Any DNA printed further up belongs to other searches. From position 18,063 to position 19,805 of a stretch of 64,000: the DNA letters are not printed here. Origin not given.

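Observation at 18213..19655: Stand-alone RelA/SpoT-domain protein with a diverged acceptor motif and an unassigned C-terminal half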

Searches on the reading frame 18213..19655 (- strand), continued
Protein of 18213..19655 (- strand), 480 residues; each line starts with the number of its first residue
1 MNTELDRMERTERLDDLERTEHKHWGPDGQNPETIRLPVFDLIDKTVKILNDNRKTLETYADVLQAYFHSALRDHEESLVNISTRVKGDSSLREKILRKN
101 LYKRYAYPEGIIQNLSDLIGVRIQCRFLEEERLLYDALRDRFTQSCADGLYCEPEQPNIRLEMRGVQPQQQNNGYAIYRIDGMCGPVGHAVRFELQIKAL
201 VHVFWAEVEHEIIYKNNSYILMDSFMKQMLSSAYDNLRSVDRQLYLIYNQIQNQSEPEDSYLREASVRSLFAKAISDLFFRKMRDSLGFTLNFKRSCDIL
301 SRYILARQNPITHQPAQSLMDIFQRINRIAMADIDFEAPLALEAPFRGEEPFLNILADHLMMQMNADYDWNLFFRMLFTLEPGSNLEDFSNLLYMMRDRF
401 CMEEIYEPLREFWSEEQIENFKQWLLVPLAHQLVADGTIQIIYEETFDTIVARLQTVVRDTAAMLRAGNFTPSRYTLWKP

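Call 64: search_dna_similar(query=window:18216-19655:-, collection=phages, mode=protein, max_evalue=0.001, max_rows=15)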
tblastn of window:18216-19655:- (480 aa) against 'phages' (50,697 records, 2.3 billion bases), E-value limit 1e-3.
Records with a match: 1; places in all: 1; records where one place covers at least 80% of the query: 0.
Best place of each record, by identity: <60% 1.
By first word of the organism name: Ralstonia 1.
By host as written in the record: Ralstonia solanacearum T334 1.
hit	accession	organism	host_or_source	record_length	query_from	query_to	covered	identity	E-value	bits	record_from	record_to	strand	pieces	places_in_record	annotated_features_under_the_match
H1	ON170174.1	Ralstonia phage YO102_1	Ralstonia solanacearum T334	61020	55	280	47%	24.6%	4e-4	49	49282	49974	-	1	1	record has no annotation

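Call 65: search_dna_similar(query=window:18216-19655:-, collection=plasmids, mode=protein, max_evalue=0.001, max_rows=15)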
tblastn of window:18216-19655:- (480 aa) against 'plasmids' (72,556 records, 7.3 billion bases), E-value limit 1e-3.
Records with a match: 26; places in all: 26; records where one place covers at least 80% of the query: 9.
Best place of each record, by identity: <60% 26.
By first word of the organism name: Clostridium 9; Rhodococcus 8; Lactococcus 2; Acetoanaerobium 1; Paenibacillus 1; Ruminococcus 1; [Eubacterium] 1; Lachnospira 1; Persicobacter 1; Tsukamurella 1.
By predicted mobility (MOB-suite, as given by PLSDB): non-mobilizable 21; mobilizable 3; conjugative 2.
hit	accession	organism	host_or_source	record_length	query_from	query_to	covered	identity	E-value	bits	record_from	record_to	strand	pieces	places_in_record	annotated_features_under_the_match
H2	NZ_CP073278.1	Clostridium butyricum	Homo sapiens,cell culture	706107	33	467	91%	34.9%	9e-80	277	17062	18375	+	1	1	(p)ppGpp synthetase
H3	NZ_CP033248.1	Clostridium butyricum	environment swab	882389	33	467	91%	34.9%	9e-80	277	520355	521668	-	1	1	(p)ppGpp synthetase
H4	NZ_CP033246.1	Clostridium butyricum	Homo sapiens,stool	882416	33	467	91%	34.9%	9e-80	277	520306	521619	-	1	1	(p)ppGpp synthetase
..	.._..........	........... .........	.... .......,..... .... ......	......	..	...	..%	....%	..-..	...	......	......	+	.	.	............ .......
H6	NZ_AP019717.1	Clostridium butyricum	-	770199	33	467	91%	34.9%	2e-79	276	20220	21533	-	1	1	hypothetical protein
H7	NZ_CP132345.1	Clostridium butyricum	Homo sapiens,Faeces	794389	33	467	91%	34.9%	2e-79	276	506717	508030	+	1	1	hypothetical protein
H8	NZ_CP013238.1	Clostridium butyricum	Microbial isolate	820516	33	467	91%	34.7%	1e-79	277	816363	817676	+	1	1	(p)ppGpp synthetase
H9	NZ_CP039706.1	Clostridium butyricum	Homo sapiens,isolation from The first ...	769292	33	467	91%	34.7%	4e-79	275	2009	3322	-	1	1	(p)ppGpp synthetase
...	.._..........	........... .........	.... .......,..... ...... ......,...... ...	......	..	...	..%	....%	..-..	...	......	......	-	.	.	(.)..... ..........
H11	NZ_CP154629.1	Acetoanaerobium noterae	cell culture,Sludge of a digestion ...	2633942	33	411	79%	35.2%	5e-69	246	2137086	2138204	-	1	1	none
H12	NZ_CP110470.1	Rhodococcus opacus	cell culture,Soil contaminated by oil ...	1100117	55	275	46%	27.8%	8e-5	53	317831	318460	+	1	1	record has no annotation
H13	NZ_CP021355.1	Rhodococcus oxybenzonivorans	river sediment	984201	56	260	43%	28.0%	2e-5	55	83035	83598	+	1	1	GTP pyrophosphokinase family protein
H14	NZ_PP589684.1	Lactococcus sp.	Bacterial culture,Dairy environment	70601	81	248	35%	32.6%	8e-12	76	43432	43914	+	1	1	hypothetical protein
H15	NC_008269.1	Rhodococcus jostii RHA1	-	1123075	56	260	43%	26.7%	2e-4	52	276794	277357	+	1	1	record has no annotation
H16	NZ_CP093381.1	Rhodococcus opacus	cell culture,forest soil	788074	56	260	43%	26.2%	3e-4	51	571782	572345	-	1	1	GTP pyrophosphokinase family protein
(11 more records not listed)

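Call 70: find_homologous_proteins(query=P0041, max_evalue=1e-20)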
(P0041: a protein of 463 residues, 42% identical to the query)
Query P0041 (463 aa): 576 proteins with E <= 1e-20 among 6236 candidates; the best 120 are listed.
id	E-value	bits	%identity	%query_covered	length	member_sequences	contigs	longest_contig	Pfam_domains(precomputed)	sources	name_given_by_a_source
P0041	0.0e+0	1015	100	100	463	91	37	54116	PF04607.24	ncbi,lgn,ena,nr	ncbi:MAG: hypothetical protein KBF01_00710 [Proteocatella sp.]|nr:hypothetical protein [Proteocatell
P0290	8.8e-264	893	86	100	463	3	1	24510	PF04607.24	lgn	-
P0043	8.4e-259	877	84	100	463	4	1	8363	PF04607.24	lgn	-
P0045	7.7e-256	867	84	100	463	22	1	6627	PF04607.24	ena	-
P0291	5.6e-246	835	80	99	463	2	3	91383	PF04607.24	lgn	-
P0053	4.7e-215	733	68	99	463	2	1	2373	PF04607.24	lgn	-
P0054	1.2e-212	725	69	100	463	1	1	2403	PF04607.24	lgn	-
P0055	1.2e-212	725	69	100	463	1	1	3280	PF04607.24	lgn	-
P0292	1.5e-212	725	69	99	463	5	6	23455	PF04607.24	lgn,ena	-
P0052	2.1e-212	724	69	99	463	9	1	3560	PF04607.24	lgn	-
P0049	1.1e-209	715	69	97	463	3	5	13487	PF04607.24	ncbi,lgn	-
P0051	1.3e-209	715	67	100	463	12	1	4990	PF04607.24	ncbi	-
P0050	1.3e-208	712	69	98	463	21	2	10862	PF04607.24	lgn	-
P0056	2.6e-204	698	67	99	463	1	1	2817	PF04607.24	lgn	-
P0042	3.1e-187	641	63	100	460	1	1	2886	PF04607.24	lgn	-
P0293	2.7e-175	602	61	97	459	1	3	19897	PF04607.24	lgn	-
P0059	2.1e-164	566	59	93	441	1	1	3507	PF04607.24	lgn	-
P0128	4.2e-121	423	45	96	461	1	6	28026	PF04607.24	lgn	-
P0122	1.0e-117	412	46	98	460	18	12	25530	PF04607.24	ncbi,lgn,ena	-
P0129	5.5e-117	410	44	96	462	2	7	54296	PF04607.24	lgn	-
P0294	5.6e-115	403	44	96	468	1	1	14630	PF04607.24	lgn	-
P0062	1.0e-113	399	47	98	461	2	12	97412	PF04607.24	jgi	-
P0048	4.8e-113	397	44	96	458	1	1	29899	PF04607.24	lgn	-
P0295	7.4e-113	396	43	96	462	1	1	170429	PF04607.24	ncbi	ncbi:MAG: hypothetical protein ACRDA4_02195 [Filifactoraceae bacterium]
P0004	2.8e-112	394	42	93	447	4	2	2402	PF04607.24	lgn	-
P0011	2.0e-109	385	43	94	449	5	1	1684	PF04607.24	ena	-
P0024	9.2e-109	383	42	96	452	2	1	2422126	PF04607.24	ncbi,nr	nr:hypothetical protein [Maliibacterium massiliense]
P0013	1.6e-106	375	41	95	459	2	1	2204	PF04607.24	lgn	-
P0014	2.0e-104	368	41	95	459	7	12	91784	PF04607.24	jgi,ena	-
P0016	2.8e-104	368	40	94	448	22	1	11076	PF04607.24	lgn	-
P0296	8.7e-104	366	41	96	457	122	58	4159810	PF04607.24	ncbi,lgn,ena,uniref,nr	ncbi:hypothetical protein [Holdemania massiliensis]|uniref:RelA/spoT family protein n=1 Tax=Holdeman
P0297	5.8e-103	364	42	91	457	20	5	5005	PF04607.24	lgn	-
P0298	2.1e-102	362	42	91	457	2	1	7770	PF04607.24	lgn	-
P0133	2.8e-102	361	40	96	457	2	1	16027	PF04607.24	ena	-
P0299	7.3e-102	360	39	97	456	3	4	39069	PF04607.24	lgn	-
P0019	3.8e-101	358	39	94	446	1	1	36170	PF04607.24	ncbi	-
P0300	1.4e-100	356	41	97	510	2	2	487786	PF04607.24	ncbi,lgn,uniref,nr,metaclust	ncbi:GTP pyrophosphokinase [Clostridium lundense]|uniref:GTP pyrophosphokinase n=1 Tax=Clostridium l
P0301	2.6e-100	355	41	97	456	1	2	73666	PF04607.24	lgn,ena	-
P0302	7.0e-100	353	41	93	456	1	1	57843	PF04607.24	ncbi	-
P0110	7.4e-100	353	41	97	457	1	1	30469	PF04607.24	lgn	-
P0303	1.3e-99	353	40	98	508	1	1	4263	PF04607.24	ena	-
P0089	1.4e-99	352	45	88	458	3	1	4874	PF04607.24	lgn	-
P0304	1.7e-99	352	42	98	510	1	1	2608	PF04607.24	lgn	-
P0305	3.0e-99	351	41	96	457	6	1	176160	PF04607.24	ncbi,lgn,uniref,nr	ncbi:hypothetical protein [Anaerorhabdus furcosa]|uniref:RelA/SpoT domain-containing protein n=1 Tax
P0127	4.3e-99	351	39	97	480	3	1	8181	PF04607.24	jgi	jgi:ppGpp synthetase/RelA/SpoT-type nucleotidyltranferase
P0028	5.7e-99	350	39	90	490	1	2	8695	PF04607.24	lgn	-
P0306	8.6e-99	350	40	98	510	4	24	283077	PF04607.24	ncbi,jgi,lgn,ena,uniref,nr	ncbi:GTP pyrophosphokinase YwaC [Clostridium liquoris]|jgi:ppGpp synthetase/RelA/SpoT-type nucleotid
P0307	8.7e-99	350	41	93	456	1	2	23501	PF04607.24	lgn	-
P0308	1.2e-98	349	40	98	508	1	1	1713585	PF04607.24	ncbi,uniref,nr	ncbi:GTP pyrophosphokinase [Oceanirhabdus seepicola]|uniref:(P)ppGpp synthetase n=1 Tax=Oceanirhabdu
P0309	3.6e-98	348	41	96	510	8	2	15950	PF04607.24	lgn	-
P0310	3.9e-98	348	41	97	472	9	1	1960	PF04607.24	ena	-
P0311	3.9e-98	348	41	98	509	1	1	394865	PF04607.24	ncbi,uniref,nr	ncbi:GTP pyrophosphokinase [Clostridium rectalis]|uniref:GTP pyrophosphokinase n=1 Tax=Clostridium r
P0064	4.2e-98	348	40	97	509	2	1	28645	PF04607.24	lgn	-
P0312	4.8e-98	347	39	100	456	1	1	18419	PF04607.24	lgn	-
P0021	5.1e-98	347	40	97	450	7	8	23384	PF04607.24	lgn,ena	-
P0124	1.2e-97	346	41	97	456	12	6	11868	PF04607.24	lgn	-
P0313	1.8e-97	345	39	97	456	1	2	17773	PF04607.24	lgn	-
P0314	1.8e-97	345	40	96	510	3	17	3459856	PF04607.24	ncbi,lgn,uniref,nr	ncbi:relA/spoT family protein [Haloimpatiens lingqiaonensis]|uniref:relA/spoT family protein n=1 Tax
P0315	2.5e-97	345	41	90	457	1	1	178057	PF04607.24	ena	-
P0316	2.8e-97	345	40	98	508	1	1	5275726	PF04607.24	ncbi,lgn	-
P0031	2.9e-97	345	36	98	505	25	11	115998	PF04607.24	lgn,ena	-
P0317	3.1e-97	345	40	96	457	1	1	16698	PF04607.24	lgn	-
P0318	3.3e-97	345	39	96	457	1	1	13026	PF04607.24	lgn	-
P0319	4.3e-97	344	39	98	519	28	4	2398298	PF04607.24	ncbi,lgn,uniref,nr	ncbi:GTP pyrophosphokinase family protein [Clostridium cochlearium]|uniref:GTP pyrophosphokinase n=1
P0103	4.9e-97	344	43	96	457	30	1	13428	PF04607.24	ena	-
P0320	5.1e-97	344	41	97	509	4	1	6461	PF04607.24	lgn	-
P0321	5.6e-97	344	39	98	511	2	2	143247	PF04607.24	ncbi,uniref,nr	ncbi:ppGpp synthetase/RelA/SpoT-type nucleotidyltransferase [Paenibacillus aceris]|uniref:PpGpp synt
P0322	6.1e-97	344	41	90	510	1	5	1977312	PF04607.24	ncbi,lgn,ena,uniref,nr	ncbi:GTP pyrophosphokinase [Clostridium fallax]|uniref:RelA/SpoT domain-containing protein n=1 Tax=C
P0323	6.2e-97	344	41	90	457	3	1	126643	PF04607.24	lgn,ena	-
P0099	6.4e-97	344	41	97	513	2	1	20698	PF04607.24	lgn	-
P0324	7.3e-97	343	39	96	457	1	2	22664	PF04607.24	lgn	-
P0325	7.3e-97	343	39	93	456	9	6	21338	PF04607.24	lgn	-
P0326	1.3e-96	343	41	94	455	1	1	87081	PF04607.24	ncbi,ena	-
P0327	2.4e-96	342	40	98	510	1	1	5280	PF04607.24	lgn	-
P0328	2.7e-96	342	39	96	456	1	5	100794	PF04607.24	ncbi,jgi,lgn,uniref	ncbi:RelA/spoT family protein [Anaerorhabdus sp.]|jgi:ppGpp synthetase/RelA/SpoT-type nucleotidyltra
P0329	2.8e-96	342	41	97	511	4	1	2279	PF04607.24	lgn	-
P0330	2.8e-96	342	41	94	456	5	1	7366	PF04607.24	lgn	-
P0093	3.8e-96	341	41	97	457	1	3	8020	PF04607.24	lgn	-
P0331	1.2e-95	339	41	98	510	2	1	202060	PF04607.24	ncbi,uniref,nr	ncbi:hypothetical protein IAI10_10835 [Clostridium sp. 19966]|uniref:GTP pyrophosphokinase n=1 Tax=C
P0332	1.7e-95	339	40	96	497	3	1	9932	PF04607.24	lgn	-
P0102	1.8e-95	339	40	98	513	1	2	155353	PF04607.24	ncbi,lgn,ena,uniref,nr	ncbi:hypothetical protein [uncultured Clostridium sp.]|uniref:GTP pyrophosphokinase n=1 Tax=uncultur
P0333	2.0e-95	339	41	97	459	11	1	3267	PF04607.24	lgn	-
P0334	2.7e-95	338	41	97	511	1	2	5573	PF04607.24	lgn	-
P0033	3.4e-95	338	38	97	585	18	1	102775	PF04607.24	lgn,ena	-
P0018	3.6e-95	338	40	95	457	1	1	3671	PF04607.24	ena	-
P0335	4.0e-95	338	38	96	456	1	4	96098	PF04607.24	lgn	-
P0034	4.2e-95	338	36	98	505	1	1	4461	PF04607.24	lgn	-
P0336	6.8e-95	337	40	99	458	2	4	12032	PF04607.24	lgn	-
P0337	7.4e-95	337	40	97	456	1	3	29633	PF04607.24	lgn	-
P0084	7.6e-95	337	39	98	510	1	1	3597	PF04607.24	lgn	-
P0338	9.5e-95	336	39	99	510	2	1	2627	PF04607.24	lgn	-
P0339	1.0e-94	336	39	99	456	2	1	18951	PF04607.24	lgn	-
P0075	1.2e-94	336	39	97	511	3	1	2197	PF04607.24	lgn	-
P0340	1.3e-94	336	41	97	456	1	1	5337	PF04607.24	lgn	-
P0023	1.3e-94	336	37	95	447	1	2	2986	PF04607.24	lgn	-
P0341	1.4e-94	336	39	96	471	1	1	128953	PF04607.24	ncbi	-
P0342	2.9e-94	335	40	96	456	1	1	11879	PF04607.24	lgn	-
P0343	5.1e-94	334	39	91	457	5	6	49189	PF04607.24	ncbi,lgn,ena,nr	ncbi:MAG: hypothetical protein LKF62_06515 [Solobacterium sp.]|nr:hypothetical protein [Solobacteriu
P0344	5.8e-94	334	39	99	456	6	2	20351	PF04607.24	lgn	-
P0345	6.0e-94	334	40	93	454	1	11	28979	PF04607.24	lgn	-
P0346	6.2e-94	334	40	100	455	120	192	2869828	PF04607.24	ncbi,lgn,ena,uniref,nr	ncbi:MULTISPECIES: GTP pyrophosphokinase [Peptacetobacter]|uniref:RelA/SpoT domain protein n=1 Tax=P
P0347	6.6e-94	334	39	98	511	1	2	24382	PF04607.24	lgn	-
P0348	7.0e-94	334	41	97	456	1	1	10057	PF04607.24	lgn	-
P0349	7.1e-94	334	41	98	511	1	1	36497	PF04607.24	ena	-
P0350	8.3e-94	333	40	98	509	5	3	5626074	PF04607.24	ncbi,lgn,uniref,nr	ncbi:GTP pyrophosphokinase [Vallitalea guaymasensis]|uniref:RelA/SpoT domain-containing protein n=1 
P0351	8.3e-94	333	41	97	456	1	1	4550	PF04607.24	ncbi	-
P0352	8.3e-94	333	39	97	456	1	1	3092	PF04607.24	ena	-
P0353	9.5e-94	333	40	98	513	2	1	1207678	PF04607.24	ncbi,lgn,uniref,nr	ncbi:relA/spoT family protein [Clostridium sp. MSJ-11]|uniref:RelA/spoT family protein n=1 Tax=Clost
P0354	9.7e-94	333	39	97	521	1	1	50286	PF04607.24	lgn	-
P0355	1.4e-93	333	38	96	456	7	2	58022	PF04607.24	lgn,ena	-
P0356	1.4e-93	333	41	97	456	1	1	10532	PF04607.24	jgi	jgi:ppGpp synthetase/RelA/SpoT-type nucleotidyltranferase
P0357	1.5e-93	333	41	97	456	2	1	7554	PF04607.24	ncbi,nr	ncbi:MAG: RelA/spoT family protein [Erysipelotrichia bacterium]|nr:RelA/spoT family protein [Erysipe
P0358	1.7e-93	332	41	97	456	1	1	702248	PF04607.24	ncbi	ncbi:GTP pyrophosphokinase [Clostridium sp. CTA-7]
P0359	1.9e-93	332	39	98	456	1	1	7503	PF04607.24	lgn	-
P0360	4.2e-93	331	40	97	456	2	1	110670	PF04607.24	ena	-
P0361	5.0e-93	331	41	97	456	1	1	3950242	PF04607.24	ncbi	ncbi:GTP pyrophosphokinase family protein [Clostridium sp. MB05]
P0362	5.1e-93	331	38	97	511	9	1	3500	PF04607.24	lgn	-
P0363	6.4e-93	330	40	98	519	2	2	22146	PF04607.24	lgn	-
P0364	7.1e-93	330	38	97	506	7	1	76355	PF04607.24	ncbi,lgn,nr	ncbi:hypothetical protein CTM_19854 [Clostridium tetanomorphum DSM 665]|nr:hypothetical protein CTM_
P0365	8.0e-93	330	39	95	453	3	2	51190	PF04607.24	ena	-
